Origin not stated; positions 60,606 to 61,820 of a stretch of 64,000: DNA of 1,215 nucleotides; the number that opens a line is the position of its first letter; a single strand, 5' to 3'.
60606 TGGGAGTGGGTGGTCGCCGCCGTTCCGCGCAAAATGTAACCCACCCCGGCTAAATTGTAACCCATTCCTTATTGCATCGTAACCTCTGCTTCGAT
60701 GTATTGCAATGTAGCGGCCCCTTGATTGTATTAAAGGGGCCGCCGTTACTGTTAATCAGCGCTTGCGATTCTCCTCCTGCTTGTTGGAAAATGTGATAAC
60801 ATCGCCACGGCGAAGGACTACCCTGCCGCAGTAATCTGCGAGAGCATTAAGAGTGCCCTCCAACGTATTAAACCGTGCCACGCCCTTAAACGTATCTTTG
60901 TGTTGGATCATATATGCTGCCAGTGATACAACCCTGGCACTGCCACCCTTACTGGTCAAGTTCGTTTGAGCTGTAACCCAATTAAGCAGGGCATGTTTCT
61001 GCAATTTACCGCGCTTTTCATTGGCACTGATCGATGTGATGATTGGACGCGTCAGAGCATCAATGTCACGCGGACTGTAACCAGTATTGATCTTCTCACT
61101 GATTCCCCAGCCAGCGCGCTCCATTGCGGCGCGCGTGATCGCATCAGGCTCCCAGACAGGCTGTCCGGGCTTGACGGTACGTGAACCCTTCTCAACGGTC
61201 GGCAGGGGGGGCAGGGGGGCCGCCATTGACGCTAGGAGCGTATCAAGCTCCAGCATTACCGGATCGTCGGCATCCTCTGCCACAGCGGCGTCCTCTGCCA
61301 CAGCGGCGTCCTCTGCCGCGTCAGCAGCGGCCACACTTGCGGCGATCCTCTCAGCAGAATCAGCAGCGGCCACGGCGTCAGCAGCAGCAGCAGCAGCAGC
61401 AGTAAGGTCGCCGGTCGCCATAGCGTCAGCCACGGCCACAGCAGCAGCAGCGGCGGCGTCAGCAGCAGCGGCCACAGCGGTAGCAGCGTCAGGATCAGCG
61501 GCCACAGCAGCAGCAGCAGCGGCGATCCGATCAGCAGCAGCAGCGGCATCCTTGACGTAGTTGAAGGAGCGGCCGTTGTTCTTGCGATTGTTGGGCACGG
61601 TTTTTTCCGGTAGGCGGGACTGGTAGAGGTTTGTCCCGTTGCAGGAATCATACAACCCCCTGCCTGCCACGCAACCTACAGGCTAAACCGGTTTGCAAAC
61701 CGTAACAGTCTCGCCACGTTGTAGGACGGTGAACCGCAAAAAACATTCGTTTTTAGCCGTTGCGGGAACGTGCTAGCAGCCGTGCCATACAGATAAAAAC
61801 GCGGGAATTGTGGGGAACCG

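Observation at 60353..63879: Locus-level hypothesis: an undescribed DNA-protein machine (pac site, second replicon/centromere, or switch)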

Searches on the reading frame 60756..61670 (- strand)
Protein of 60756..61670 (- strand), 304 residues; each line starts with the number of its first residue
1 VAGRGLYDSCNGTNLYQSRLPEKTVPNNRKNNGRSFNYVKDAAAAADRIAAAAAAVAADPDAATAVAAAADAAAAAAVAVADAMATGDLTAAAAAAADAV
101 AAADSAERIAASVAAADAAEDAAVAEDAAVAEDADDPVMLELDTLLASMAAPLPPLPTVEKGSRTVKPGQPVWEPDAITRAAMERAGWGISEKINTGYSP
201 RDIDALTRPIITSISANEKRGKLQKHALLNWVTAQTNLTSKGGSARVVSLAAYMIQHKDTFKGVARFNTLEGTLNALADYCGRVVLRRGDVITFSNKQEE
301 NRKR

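Call 6: search_protein_families(library=pfam, proteins=[window:60756-61670:-], max_evalue=1)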
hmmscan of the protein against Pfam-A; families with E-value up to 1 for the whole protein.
window:60756-61670:- (304 aa): 0 families

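Call 7: search_protein_families(library=phrogs, proteins=[window:60756-61670:-], max_evalue=1)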
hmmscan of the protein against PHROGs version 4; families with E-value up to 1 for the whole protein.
window:60756-61670:- (304 aa): 1 family
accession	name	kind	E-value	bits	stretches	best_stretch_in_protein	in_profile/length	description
phrog_339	-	tail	0.13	11.4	1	40-131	305-399/1123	tail length tape measure protein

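Call 12: find_related_loci(query=window:60756-61670:-, collection=viral_contigs, flank=8000)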
Query window:60756-61670:- (304 aa) in viral_contigs; peptide patterns used: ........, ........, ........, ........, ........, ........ (x = any residue, [..] = any of these).
9 stretches matched a pattern, but none encodes a relative of the query by tblastn (E <= 1e-3).

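Call 14: find_homologous_proteins(query=window:60756-61670:-)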
Query window:60756-61670:- (304 aa): 1 proteins with E <= 0.001 among 8000 candidates.
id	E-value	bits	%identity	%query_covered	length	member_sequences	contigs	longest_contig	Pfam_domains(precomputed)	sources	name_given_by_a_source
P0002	1.0e-156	538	100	52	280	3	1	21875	-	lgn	-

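Call 35: search_solved_structures(query=A2, max_evalue=10, show_alignments=2)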
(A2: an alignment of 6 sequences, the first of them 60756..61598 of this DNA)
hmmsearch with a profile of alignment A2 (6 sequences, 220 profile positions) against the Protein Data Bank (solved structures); distinct sequences matched with E-value up to 10: 7.
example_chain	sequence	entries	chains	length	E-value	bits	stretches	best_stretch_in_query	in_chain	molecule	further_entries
7vyt_A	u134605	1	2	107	1.8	11.4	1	64-112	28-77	T-cell immunoreceptor with Ig and ITIM domains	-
3udw_A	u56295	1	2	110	1.9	11.3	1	64-112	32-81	T cell immunoreceptor with Ig and ITIM domains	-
3ucr_A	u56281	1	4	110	1.9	11.3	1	64-112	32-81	T cell immunoreceptor with Ig and ITIM domains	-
3rq3_A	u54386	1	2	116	1.9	11.3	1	64-112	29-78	T cell immunoreceptor with Ig and ITIM domains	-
3q0h_A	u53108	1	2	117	2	11.3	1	64-112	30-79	T cell immunoreceptor with Ig and ITIM domains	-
8vtd_C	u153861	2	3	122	2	11.2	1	64-112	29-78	T-cell immunoreceptor with Ig and ITIM domains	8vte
8jel_J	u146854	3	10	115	2.1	11.1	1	64-112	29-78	T-cell immunoreceptor with Ig and ITIM domains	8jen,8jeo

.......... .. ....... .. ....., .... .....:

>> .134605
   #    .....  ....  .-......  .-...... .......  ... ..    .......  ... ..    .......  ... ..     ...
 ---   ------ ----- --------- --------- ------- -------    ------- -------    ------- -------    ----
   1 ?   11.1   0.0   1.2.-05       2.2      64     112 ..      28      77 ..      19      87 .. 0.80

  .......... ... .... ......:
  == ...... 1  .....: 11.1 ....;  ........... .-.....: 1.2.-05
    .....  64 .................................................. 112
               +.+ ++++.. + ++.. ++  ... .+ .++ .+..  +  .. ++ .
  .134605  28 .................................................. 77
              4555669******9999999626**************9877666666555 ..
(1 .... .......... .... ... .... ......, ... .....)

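Call 37: search_protein_families(library=pfam, alignment_id=A2, max_evalue=1)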
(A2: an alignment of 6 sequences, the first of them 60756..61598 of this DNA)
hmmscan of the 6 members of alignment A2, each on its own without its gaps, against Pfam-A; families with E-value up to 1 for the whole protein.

A. member 1, window:60756-61598:- (280 aa): 0 families

B. families by the number of members that match (of 6 scanned): 1 family
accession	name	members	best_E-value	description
PF22552.1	TY-Chap3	1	0.096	T3SS (YopN, CesT) and YbjN peptide-binding chaperone 3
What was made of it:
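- X has no NTPase motif or family match (calls 6, 37).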

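Call 50: predict_structure(protein=window:60759-61598:-)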
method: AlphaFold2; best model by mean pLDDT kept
length: 280 residues; sequences in the alignment: 1
mean_pLDDT: 59.4   pTM: 0.41
mean pLDDT of the five models: 59.4, 55.5, 54.9, 54.7, 53.9
residues with pLDDT >= 90: 62; 70-90: 29; 50-70: 58; < 50: 131
segments of 3 or more residues with pLDDT < 50: 109-221, 231-242, 266-268
pLDDT, mean of each block of 10 residues (from residue 1): 64 86 93 93 94 92 90 94 94 80 56 37 34 30 33 41 34 38 41 39 42 44 52 44 52 54 52 60
secondary structure, 60 per line:
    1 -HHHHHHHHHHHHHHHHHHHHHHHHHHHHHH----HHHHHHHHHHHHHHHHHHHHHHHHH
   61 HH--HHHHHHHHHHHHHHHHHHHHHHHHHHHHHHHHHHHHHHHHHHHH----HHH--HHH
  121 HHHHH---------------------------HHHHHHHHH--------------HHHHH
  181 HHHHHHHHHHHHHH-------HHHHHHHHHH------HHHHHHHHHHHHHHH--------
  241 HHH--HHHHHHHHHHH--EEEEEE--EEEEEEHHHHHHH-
elements in order: H2-31 H36-62 H65-108 H118-125 H153-161 H176-194 H202-211 H218-232 H246-256 E259-264 E267-272 H273-279
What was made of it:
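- Tried and rejected: The C-terminal domain has pLDDT below 50, so I did not run a fold search on it (call 50).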

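Call 80: search_protein_families(library=ncbifam, proteins=[window:60756-61598:-], max_evalue=1)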
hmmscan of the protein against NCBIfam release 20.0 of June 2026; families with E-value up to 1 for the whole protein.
window:60756-61598:- (280 aa): 2 families
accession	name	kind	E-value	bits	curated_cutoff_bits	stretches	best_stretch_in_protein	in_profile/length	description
NF033847.1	MCP_Sipho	equivalog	0.037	13.2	75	1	16-214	52-230/549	major capsid protein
NF008975.0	PRK12323.1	equivalog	0.23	10.1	875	1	17-160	378-545/709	DNA polymerase III subunit gamma/tau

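Call 106: search_protein_families(library=padloc, proteins=[window:60756-61598:-], max_evalue=0.1)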
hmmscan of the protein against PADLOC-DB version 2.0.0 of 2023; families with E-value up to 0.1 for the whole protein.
window:60756-61598:- (280 aa): 1 family
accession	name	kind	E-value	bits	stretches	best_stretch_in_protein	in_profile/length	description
PDLC00553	JetC2|JetC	-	0.058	9.2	1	17-150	484-616/1361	DUF3584 domain; MukB-like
